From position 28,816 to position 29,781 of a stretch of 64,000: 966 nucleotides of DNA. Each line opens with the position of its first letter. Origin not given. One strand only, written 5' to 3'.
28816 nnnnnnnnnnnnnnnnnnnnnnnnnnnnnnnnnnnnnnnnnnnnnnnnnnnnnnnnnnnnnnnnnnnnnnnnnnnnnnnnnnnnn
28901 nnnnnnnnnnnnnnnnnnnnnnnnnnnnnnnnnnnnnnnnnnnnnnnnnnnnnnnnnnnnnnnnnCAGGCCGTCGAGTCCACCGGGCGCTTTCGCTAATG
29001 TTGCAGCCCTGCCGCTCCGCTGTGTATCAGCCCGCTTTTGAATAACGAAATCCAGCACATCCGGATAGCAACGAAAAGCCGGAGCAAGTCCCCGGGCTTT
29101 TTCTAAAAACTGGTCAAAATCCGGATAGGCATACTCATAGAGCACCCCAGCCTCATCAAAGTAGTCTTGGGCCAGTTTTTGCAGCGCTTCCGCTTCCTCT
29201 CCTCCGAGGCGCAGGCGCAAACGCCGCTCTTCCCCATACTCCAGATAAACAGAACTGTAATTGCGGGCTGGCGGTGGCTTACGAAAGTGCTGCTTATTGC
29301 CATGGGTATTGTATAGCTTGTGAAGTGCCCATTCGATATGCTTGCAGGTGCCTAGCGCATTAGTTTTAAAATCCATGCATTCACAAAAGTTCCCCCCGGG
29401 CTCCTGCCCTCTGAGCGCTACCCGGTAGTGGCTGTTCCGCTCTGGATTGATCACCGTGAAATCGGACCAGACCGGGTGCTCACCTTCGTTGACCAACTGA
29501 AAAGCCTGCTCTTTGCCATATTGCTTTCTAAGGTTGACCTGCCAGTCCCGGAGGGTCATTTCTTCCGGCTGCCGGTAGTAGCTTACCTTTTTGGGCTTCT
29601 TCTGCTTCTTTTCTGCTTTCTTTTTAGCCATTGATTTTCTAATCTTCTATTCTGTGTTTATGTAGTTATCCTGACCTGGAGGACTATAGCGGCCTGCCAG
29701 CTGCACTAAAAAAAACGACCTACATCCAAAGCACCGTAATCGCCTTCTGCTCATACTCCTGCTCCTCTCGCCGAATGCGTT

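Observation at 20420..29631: SWIM-SNF2 helicase gene positioned as a fifth, leading cistron of a type I Wadjet (jetABCD) operon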

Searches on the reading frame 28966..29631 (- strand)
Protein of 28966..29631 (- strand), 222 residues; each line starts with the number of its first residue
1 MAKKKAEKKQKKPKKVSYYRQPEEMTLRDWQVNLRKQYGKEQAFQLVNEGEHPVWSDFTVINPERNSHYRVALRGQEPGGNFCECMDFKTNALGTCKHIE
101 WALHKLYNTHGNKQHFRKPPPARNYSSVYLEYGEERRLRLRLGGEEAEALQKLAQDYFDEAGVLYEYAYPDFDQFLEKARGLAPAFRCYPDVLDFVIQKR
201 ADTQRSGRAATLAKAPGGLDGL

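Call 72: search_protein_families(library=pfam, proteins=[window:28966-29631:-], max_evalue=5)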
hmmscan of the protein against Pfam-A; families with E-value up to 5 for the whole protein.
window:28966-29631:- (222 aa): 1 family
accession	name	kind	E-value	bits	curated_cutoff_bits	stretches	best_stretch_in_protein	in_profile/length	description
PF13058.12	DUF3920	-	0.095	13.4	27.3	1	136-177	37-78/126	Protein of unknown function (DUF3920)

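Call 83: search_protein_representatives(protein=window:28966-29631:-)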
Query: 222 residues. Proteins with E-value up to 0.001 (for the whole library): 1114; up to 1e-10: 497; up to 1e-30: 75. The best 150 are listed.
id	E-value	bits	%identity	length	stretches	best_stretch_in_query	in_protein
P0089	1.1e-64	234.5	51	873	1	5-212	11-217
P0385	2.9e-63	229.8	53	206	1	4-191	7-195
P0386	1.2e-51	191.8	47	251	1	3-205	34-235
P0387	2.8e-51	190.6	49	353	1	4-205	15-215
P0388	1.1e-45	172.3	46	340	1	12-205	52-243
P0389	1.5e-44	168.6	42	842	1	7-211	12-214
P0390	4.9e-44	166.9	61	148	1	60-202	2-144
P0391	1.7e-43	165.2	40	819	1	4-210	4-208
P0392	3.3e-43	164.2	40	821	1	6-205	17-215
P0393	8.4e-43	162.9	42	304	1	25-210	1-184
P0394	1.6e-42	162.0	39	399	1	7-201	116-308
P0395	1.6e-42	162.0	41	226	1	11-211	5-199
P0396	2.1e-42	161.6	43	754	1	9-200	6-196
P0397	2.4e-42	161.4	43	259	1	7-205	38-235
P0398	4.1e-42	160.7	40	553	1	6-211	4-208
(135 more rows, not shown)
